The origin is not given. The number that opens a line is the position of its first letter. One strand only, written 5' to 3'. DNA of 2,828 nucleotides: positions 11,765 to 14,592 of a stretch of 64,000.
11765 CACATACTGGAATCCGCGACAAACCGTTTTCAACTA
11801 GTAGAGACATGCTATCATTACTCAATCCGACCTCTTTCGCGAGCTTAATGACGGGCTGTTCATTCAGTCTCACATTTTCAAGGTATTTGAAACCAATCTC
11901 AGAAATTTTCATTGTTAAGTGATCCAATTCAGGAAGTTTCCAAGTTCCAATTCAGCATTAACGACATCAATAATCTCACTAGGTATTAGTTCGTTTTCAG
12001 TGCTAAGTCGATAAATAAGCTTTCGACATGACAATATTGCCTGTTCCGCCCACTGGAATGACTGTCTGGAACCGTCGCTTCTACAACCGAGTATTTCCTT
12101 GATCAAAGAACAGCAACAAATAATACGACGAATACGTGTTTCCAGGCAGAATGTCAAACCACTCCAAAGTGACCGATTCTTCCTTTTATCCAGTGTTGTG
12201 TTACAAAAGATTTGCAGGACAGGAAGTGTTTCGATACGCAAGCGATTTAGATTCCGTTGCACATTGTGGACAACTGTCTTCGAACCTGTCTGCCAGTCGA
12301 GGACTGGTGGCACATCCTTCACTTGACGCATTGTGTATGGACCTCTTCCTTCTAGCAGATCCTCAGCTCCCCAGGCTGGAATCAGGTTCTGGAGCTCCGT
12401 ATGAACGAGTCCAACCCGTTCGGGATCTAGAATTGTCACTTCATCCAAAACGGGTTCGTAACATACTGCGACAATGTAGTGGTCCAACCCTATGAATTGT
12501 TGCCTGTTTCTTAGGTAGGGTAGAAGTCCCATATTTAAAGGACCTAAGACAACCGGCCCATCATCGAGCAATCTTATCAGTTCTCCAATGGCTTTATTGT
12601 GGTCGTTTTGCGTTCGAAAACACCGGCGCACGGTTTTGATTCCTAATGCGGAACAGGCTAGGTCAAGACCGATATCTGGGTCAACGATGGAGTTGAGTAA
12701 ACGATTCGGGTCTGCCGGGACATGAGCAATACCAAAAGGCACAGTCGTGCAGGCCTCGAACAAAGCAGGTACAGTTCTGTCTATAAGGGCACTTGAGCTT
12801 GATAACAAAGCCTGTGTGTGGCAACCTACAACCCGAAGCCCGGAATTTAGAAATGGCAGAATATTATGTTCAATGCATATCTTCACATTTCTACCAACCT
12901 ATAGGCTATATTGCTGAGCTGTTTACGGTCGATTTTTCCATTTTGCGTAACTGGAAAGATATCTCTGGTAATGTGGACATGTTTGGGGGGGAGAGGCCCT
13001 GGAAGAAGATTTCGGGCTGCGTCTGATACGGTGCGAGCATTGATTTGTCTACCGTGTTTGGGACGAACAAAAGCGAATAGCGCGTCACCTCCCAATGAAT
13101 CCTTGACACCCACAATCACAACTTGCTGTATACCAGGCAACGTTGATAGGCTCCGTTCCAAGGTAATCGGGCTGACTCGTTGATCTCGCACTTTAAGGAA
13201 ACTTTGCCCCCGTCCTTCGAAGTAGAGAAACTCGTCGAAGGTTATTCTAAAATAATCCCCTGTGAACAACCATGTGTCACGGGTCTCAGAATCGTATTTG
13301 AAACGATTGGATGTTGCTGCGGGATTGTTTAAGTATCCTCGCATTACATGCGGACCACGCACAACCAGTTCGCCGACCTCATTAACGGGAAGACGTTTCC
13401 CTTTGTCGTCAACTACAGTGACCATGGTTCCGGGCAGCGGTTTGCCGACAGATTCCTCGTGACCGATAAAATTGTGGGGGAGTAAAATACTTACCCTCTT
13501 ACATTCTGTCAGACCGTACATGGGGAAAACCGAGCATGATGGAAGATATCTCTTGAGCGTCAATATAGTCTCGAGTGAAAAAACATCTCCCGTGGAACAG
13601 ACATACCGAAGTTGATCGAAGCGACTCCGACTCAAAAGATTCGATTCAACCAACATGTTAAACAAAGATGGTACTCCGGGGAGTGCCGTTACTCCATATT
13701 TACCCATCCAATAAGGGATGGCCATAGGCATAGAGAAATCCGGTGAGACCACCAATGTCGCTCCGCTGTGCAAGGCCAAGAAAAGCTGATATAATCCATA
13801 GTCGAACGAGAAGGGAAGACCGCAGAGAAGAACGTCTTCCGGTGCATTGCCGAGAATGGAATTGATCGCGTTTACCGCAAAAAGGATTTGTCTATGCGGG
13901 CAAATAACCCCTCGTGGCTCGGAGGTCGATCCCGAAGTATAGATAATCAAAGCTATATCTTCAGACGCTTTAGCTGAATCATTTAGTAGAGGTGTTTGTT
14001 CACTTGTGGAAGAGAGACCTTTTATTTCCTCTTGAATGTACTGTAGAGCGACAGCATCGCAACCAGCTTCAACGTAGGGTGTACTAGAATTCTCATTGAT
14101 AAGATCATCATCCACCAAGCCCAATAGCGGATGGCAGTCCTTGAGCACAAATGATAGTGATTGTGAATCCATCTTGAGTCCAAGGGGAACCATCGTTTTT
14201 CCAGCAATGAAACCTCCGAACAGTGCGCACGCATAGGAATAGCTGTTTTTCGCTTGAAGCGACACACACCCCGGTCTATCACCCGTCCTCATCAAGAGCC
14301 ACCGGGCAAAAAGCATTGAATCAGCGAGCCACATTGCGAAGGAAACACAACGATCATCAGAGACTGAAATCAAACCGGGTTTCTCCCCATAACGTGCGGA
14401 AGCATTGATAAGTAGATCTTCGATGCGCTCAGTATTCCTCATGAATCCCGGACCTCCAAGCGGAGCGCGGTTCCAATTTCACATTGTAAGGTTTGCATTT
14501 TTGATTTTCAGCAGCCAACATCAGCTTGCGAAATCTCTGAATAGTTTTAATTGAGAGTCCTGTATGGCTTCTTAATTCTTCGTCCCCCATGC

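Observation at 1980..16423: Thirteen-gene, translationally coupled, ACP-centred biosynthetic operon without NRPS/PKS megasynthases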

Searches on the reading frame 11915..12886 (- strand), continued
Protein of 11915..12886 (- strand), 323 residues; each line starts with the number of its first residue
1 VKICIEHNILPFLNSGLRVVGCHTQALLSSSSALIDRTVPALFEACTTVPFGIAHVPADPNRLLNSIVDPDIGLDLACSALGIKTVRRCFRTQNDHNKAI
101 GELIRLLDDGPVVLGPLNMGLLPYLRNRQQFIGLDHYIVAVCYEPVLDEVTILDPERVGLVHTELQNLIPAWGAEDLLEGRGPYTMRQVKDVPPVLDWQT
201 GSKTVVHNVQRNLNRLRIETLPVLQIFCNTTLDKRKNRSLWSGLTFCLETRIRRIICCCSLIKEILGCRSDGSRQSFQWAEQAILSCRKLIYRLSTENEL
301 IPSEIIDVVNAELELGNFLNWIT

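Call 112: search_protein_families(library=pfam, proteins=[L027:16-1527:+, L027:4314-6791:+, L027:12145-13104:+, L027:13858-15141:-, L027:14993-16120:-, L027:16127-17224:-, L027:17957-19342:+, L027:19445-20458:+, L027:1547-1897:+, L027:1939-2472:-], max_evalue=0.001)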
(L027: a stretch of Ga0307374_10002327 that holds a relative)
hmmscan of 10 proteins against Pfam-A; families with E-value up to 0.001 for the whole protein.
L027:16-1527:+ (503 aa): 50 families (the best 25 are shown)
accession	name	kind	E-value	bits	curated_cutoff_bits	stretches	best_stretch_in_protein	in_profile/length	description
PF25174.1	Beta-prop_THOC3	-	8.3e-61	205.8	305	3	237-444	5-205/272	THOC3 beta-propeller domain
PF00400.38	WD40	-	2.6e-57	189.3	27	4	171-208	1-38/39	WD domain, G-beta repeat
PF25173.1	Beta-prop_WDR3_1st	-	4.7e-42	144.2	154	3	238-377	33-173/184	WDR3 first beta-propeller domain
PF24807.1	WD40_CDC20-Fz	-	1.8e-39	136.3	200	4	239-378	140-284/292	CDC20/Fizzy WD40 domain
PF24814.1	WD40_Prp19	-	1.4e-37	129.8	320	2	173-378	83-279/281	Prp19 WD40 domain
PF24817.1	WD40_WDHD1_1st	-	1.5e-37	129.8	109.9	3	176-318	123-264/291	WDHD1 first WD40 domain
PF23414.1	Beta-prop_EML_2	-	5.3e-33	115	90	4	237-314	84-162/266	Echinoderm microtubule-associated protein second beta-propeller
PF24105.1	Beta-prop_CAF1B_HIR1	-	3.5e-31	109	80.5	3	179-314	68-210/383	CAF1B/HIR1 beta-propeller domain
PF25175.1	Beta-prop_WDR5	-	8.9e-31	107.7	250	2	238-445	14-214/296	WDR5 beta-propeller domain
PF12894.13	ANAPC4_WD40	-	4.5e-29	101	22.9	2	275-318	37-80/91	Anaphase-promoting complex subunit 4 WD40 domain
PF25172.1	Beta-prop_WDR3_2nd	-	1.6e-27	96.9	140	1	171-379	70-279/293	WDR3 second beta-propeller domain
PF25168.1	Beta-prop_WDR36-Utp21_2nd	-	1.5e-26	93.9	84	2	296-377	218-299/335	WDR36/Utp21 second beta-propeller domain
PF24805.1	EIF3I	-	1.8e-25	90.2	200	3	240-333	16-109/324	EIF3I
PF25460.1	Beta-prop_Aladin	-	1.4e-21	77.5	171.1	2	239-377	64-212/340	Aladin seven-bladed propeller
PF23393.2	Beta-prop_WDR90_POC16_2nd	-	2.3e-21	76.7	60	2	289-376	7-95/291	WDR90/POC16, second beta-propeller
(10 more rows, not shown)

L027:4314-6791:+ (825 aa): 4 families
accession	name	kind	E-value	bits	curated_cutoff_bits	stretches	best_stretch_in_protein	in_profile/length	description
PF00155.27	Aminotran_1_2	-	4.7e-51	174.5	19.7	1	461-807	2-357/361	Aminotransferase class I and II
PF02784.22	Orn_Arg_deC_N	-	1e-41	143.4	23.4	1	40-286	4-247/247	Pyridoxal-dependent decarboxylase, pyridoxal binding domain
PF00278.28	Orn_DAP_Arg_deC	-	2.4e-15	57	23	1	33-377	2-95/95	Pyridoxal-dependent decarboxylase, C-terminal sheet domain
PF01168.26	Ala_racemase_N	-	1.8e-10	41.4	24.1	1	38-222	4-181/220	Alanine racemase, N-terminal domain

L027:12145-13104:+ (319 aa): 1 family
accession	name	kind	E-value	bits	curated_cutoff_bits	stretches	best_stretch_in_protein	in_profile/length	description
PF00296.26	Bac_luciferase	-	8.7e-50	170.3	27.9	1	16-293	22-313/314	Luciferase-like monooxygenase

L027:13858-15141:- (427 aa): 4 families
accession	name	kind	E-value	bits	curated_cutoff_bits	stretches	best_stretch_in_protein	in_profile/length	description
PF12698.13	ABC2_membrane_3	-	3.8e-29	102.3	31.6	1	89-419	8-347/347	ABC-2 family transporter protein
PF01061.29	ABC2_membrane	-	2.4e-18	66.9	26.9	1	238-392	56-211/211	ABC-2 type transporter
PF12679.13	ABC2_membrane_2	-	3.8e-10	39.9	27.2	1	172-358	72-169/283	ABC-2 family transporter protein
PF12730.13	ABC2_membrane_4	-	7.3e-07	29.8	27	1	228-356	45-173/179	ABC-2 family transporter protein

L027:14993-16120:- (375 aa): 4 families
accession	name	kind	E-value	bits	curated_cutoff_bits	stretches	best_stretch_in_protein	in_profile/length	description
PF12698.13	ABC2_membrane_3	-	2.4e-31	109.5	31.6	1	34-366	4-347/347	ABC-2 family transporter protein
PF01061.29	ABC2_membrane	-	2.7e-18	66.7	26.9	1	173-329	51-203/211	ABC-2 type transporter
PF12679.13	ABC2_membrane_2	-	3.1e-13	50.1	27.2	1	17-370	1-280/283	ABC-2 family transporter protein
PF12730.13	ABC2_membrane_4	-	1.4e-08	35.4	27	1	145-300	14-176/179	ABC-2 family transporter protein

L027:16127-17224:- (365 aa): 3 families
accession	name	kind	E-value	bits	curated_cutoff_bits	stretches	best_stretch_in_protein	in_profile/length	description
PF00005.33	ABC_tran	-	1.2e-32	113.8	25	1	77-219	2-136/137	ABC transporter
PF13732.12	DrrA1-3_C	-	1.5e-11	45.3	27.4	1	274-358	2-80/81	ATP-binding protein DrrA1-3-like, C-terminal domain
PF13304.12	AAA_21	-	1e-08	36.1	27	1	175-248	221-297/304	AAA domain, putative AbiEii toxin, Type IV TA system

L027:17957-19342:+ (461 aa): 5 families
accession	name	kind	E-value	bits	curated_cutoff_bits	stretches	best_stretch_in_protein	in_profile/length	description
PF01494.25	FAD_binding_3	-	5.4e-49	167.7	22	1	61-398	2-339/349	FAD binding domain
PF00890.30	FAD_binding_2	-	3.7e-07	30.1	20.4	0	121-227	91-209/414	FAD binding domain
PF01266.30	DAO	-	9.6e-06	25.8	27.9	0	64-94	3-33/353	FAD dependent oxidoreductase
PF13450.12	NAD_binding_8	-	0.00012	22.8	21.9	1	65-94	1-30/68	NAD(P)-binding Rossmann-like domain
PF12831.13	FAD_oxidored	-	0.0003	20.7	27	0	64-220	3-143/416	FAD dependent oxidoreductase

L027:19445-20458:+ (337 aa): 0 families

L027:1547-1897:+ (116 aa): 0 families

L027:1939-2472:- (177 aa): 2 families
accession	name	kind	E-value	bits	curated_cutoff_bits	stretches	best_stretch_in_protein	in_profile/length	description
PF14526.11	Cass2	-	9.7e-21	75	27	1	15-170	1-150/150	Integron-associated effector binding protein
PF06445.20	GyrI-like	-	8.7e-18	65.5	26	1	13-170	2-154/155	GyrI-like small molecule binding domain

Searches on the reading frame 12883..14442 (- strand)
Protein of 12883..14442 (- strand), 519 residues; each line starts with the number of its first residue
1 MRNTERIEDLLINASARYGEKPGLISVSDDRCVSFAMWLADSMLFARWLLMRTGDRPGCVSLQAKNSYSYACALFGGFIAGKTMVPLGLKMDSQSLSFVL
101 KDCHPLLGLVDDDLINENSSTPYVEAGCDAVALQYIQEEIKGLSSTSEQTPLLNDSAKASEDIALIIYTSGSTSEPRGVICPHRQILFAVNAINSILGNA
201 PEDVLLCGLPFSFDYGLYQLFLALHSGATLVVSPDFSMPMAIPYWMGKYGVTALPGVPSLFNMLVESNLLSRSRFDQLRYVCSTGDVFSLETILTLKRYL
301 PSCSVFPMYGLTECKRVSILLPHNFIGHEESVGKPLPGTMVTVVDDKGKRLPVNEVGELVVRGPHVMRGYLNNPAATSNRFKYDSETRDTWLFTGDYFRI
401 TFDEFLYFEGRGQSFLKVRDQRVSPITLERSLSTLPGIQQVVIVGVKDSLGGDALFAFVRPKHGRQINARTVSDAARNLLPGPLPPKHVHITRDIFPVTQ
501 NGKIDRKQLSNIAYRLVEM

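Call 3: search_protein_families(library=pfam, proteins=[window:12883-14442:-])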
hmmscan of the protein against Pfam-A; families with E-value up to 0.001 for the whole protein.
window:12883-14442:- (519 aa): 2 families
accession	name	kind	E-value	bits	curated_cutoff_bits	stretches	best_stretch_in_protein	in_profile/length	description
PF00501.34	AMP-binding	-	9.4e-66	222.6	29.9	1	15-371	5-384/384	AMP-binding enzyme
PF13193.12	AMP-binding_C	-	2.2e-09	38.5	24.5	1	428-503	2-76/76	AMP-binding enzyme C-terminal domain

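Call 5: search_protein_families(library=ncbifam, proteins=[window:12883-14442:-], max_evalue=0.01)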
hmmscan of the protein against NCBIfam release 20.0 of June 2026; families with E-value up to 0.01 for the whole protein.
window:12883-14442:- (519 aa): 105 families (the best 25 are shown)
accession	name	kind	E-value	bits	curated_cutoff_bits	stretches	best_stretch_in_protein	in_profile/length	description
TIGR03098.1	ligase_PEP_1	hypoth_equivalog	2.9e-85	286.7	592.35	1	7-510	2-515/517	acyl-CoA ligase (AMP-forming), exosortase A system-associated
NF004837.0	PRK06187.1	subfamily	1.5e-68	231.4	476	1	25-509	26-518/531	long-chain-fatty-acid--CoA ligase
TIGR01733.1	AA-adenyl-dom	subfamily_domain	2.9e-63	214.1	317.4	1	40-442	7-408/409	amino acid adenylation domain-containing protein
NF005801.1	PRK07656.1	equivalog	7.6e-51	173.3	657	1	7-509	3-499/500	FadD3 family acyl-CoA ligase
NF004282.0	PRK05691.1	subfamily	6.9e-49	165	4090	1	34-515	1158-1628/4334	non-ribosomal peptide synthase/polyketide synthase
NF004229.0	PRK05677.1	subfamily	6.7e-48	163.5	879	1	153-511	199-553/563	long-chain-fatty-acid--CoA ligase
NF006182.0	PRK08316.1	subfamily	6.6e-47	160.2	663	1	4-510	10-514/523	fatty acyl-CoA synthetase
NF005702.0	PRK07514.1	subfamily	3.2e-46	157.7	558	1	21-510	18-497/506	malonyl-CoA synthase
NF004114.0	PRK05605.1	equivalog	2.4e-45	154.9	766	1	153-511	213-567/575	long-chain-fatty-acid--CoA ligase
NF041803.1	NRPS_SolG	exception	9e-45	152.6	2200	1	29-510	583-1071/1163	solanimycin non-ribosomal peptide synthetase SolG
NF004511.1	PRK05852.1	equivalog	1e-44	153.1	650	1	8-510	2-501/505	FadD7 family fatty acid--CoA ligase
NF005307.0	PRK06839.1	equivalog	1.4e-44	152.5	748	1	49-512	48-492/496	o-succinylbenzoate--CoA ligase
NF052269.1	Staph_lig_FadD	equivalog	2e-42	145.2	650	1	44-513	39-493/499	long-chain-fatty-acid--CoA ligase FadD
NF006523.0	PRK08974.1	equivalog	8.7e-42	143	884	1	159-511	204-551/561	long-chain-fatty-acid--CoA ligase FadD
NF004808.0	PRK06155.1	equivalog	1.2e-41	142.6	722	1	7-511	23-520/542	ATP-dependent acyl-CoA ligase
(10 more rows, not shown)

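Call 74: search_solved_structures(query=window:12883-14442:-, max_evalue=1e-30)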
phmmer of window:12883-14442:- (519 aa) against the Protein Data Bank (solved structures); distinct sequences matched with E-value up to 1e-30: 42.
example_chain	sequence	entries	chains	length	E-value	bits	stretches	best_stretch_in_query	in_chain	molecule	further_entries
3wvn_A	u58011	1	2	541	5.1e-67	230.2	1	38-512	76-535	Non-ribosomal peptide synthetase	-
6mfy_A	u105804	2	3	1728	9.5e-64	219.4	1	54-509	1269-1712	Linear gramicidin synthase subunit A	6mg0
6mfz_A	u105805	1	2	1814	1.1e-63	219.1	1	54-509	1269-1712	Linear gramicidin synthase subunit A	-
9be3_A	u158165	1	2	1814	1.1e-63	219.1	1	54-509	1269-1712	Linear gramicidin synthase subunit A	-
9be4_A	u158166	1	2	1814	1.1e-63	219.1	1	54-509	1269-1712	Linear gramicidin synthase subunit A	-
9meh_A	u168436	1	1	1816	1.1e-63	219.1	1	54-509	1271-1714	Linear gramicidin synthase subunit A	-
3wv4_A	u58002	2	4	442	6.4e-59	203.5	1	38-411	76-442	Non-ribosomal peptide synthetase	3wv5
8xjz_C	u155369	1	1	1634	2.7e-48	168.4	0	160-513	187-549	Peptide synthetase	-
7dq5_A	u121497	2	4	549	1.2e-41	146.5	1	161-510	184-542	Putative ATP-dependent b-aminoacyl-ACP synthetase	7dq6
8yyq_A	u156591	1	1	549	3.1e-41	145.1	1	161-510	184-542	Putative ATP-dependent b-aminoacyl-ACP synthetase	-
8yyr_A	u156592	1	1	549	1.1e-40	143.3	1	161-510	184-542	Putative ATP-dependent b-aminoacyl-ACP synthetase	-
6m01_A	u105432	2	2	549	2e-40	142.4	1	161-510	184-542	Putative ATP-dependent b-aminoacyl-ACP synthetase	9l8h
4g37_A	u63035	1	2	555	2e-36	129.3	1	155-512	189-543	Luciferin 4-monooxygenase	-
6p1j_A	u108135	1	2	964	2.4e-36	129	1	70-509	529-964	Txo2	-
6qjz_A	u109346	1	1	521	1.1e-35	126.8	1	51-509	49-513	oxalyl CoA-synthetase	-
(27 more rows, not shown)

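Call 99: search_solved_structures(query=window:12883-14442:-, max_evalue=1e-60, show_alignments=1)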
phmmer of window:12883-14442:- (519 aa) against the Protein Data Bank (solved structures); distinct sequences matched with E-value up to 1e-60: 6.
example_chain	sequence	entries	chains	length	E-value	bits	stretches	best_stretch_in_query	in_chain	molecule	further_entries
3wvn_A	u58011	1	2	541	5.1e-67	230.2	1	38-512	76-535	Non-ribosomal peptide synthetase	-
6mfy_A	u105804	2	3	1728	9.5e-64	219.4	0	54-509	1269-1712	Linear gramicidin synthase subunit A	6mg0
6mfz_A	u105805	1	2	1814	1.1e-63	219.1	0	54-509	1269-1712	Linear gramicidin synthase subunit A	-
9be3_A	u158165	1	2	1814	1.1e-63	219.1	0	54-509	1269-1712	Linear gramicidin synthase subunit A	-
9be4_A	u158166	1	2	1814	1.1e-63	219.1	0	54-509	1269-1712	Linear gramicidin synthase subunit A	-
9meh_A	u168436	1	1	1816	1.1e-63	219.1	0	54-509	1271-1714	Linear gramicidin synthase subunit A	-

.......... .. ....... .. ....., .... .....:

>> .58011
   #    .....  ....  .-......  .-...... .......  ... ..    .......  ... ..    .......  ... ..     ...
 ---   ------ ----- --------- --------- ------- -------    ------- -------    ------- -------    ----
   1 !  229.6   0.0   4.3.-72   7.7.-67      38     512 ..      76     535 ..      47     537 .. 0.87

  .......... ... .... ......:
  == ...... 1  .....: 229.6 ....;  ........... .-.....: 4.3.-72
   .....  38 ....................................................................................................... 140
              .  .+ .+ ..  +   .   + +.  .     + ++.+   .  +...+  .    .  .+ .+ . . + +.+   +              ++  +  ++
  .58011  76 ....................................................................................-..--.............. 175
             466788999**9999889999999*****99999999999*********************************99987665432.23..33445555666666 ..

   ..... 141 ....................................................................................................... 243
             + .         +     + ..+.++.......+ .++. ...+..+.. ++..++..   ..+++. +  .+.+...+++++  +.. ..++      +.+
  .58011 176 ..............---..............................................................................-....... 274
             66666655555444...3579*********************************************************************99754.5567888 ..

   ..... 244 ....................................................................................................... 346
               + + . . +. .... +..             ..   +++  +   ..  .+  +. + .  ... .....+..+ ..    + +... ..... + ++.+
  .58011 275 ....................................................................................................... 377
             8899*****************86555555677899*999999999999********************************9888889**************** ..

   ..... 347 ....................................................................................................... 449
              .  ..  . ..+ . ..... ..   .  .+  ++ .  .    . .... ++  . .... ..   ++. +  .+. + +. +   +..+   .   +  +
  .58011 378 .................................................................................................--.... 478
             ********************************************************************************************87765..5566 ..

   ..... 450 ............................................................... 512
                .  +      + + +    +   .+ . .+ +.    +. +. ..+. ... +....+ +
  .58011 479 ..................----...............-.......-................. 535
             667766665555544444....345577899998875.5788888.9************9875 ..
